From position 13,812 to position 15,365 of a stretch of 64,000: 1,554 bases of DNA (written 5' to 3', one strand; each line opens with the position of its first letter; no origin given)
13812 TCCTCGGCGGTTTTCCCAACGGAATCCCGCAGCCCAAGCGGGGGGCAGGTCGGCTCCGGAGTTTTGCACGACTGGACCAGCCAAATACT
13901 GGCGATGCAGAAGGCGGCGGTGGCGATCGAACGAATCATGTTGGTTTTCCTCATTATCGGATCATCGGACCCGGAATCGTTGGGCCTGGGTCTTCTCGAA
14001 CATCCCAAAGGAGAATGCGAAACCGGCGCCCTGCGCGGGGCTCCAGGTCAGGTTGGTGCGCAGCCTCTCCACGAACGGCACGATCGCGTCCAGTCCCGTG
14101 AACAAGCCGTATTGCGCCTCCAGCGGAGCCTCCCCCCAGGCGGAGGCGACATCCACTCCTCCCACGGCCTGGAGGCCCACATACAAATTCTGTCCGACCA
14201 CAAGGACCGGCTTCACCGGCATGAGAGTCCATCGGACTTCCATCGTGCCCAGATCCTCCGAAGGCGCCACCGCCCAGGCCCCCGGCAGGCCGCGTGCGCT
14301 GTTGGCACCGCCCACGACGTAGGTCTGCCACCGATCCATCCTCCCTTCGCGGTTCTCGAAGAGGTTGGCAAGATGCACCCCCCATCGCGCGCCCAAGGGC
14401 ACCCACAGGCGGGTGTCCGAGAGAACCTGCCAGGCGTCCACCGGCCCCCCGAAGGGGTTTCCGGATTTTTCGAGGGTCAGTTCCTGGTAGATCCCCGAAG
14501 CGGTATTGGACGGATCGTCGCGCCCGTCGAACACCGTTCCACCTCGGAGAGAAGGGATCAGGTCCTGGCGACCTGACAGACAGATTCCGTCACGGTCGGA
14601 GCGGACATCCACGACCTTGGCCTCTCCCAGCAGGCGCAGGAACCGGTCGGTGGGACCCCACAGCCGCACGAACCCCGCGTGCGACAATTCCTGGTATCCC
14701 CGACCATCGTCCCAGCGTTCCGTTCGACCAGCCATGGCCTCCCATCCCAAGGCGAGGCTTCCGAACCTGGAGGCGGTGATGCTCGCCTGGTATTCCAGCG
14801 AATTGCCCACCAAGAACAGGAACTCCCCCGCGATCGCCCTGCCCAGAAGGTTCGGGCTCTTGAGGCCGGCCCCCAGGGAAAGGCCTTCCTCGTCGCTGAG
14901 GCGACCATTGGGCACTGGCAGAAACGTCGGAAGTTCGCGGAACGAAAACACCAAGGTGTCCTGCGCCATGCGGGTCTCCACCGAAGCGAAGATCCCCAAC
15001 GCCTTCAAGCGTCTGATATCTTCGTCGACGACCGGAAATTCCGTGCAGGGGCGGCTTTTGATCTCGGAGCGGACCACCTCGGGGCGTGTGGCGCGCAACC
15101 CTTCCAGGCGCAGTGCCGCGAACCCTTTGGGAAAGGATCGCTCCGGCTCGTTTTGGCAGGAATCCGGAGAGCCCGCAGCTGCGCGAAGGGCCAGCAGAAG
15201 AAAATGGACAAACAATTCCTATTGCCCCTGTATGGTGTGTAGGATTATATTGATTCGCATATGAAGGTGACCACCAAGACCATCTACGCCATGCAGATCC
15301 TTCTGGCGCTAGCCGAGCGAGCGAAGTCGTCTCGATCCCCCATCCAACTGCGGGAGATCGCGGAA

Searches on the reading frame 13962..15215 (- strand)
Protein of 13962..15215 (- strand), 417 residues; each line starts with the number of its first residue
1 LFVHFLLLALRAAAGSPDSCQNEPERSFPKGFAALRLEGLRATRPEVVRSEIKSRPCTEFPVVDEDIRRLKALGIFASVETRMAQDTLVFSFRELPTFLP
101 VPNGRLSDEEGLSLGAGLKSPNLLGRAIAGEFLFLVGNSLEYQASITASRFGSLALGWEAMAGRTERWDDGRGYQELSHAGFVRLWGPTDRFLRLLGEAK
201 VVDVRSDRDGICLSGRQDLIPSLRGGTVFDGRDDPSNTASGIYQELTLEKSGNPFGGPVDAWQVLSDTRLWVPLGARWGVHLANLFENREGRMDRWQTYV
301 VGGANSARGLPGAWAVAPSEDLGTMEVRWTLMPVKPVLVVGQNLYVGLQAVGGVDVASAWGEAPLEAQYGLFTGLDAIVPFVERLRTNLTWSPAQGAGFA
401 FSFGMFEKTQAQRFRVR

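Call 85: search_protein_families(library=pfam, proteins=[window:13962-15215:-], max_evalue=0.001)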
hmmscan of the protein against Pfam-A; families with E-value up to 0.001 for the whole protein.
window:13962-15215:- (417 aa): 1 family
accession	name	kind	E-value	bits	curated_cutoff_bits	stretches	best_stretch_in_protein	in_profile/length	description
PF01103.29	Omp85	-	6.1e-06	26.4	24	1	213-309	107-209/325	Omp85 superfamily domain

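Call 99: search_protein_families(library=ncbifam, proteins=[window:13962-15215:-], max_evalue=0.001)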
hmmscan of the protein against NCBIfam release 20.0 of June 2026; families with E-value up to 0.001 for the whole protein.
window:13962-15215:- (417 aa): 2 families
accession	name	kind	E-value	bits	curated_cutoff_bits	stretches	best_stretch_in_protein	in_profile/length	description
NF047779.1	Omp85_fam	subfamily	4.8e-09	36.2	200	1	216-360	220-373/423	Omp85 family outer membrane protein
TIGR03303.1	OM_YaeT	equivalog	0.00057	18.4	297.15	0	35-97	6-70/741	outer membrane protein assembly factor BamA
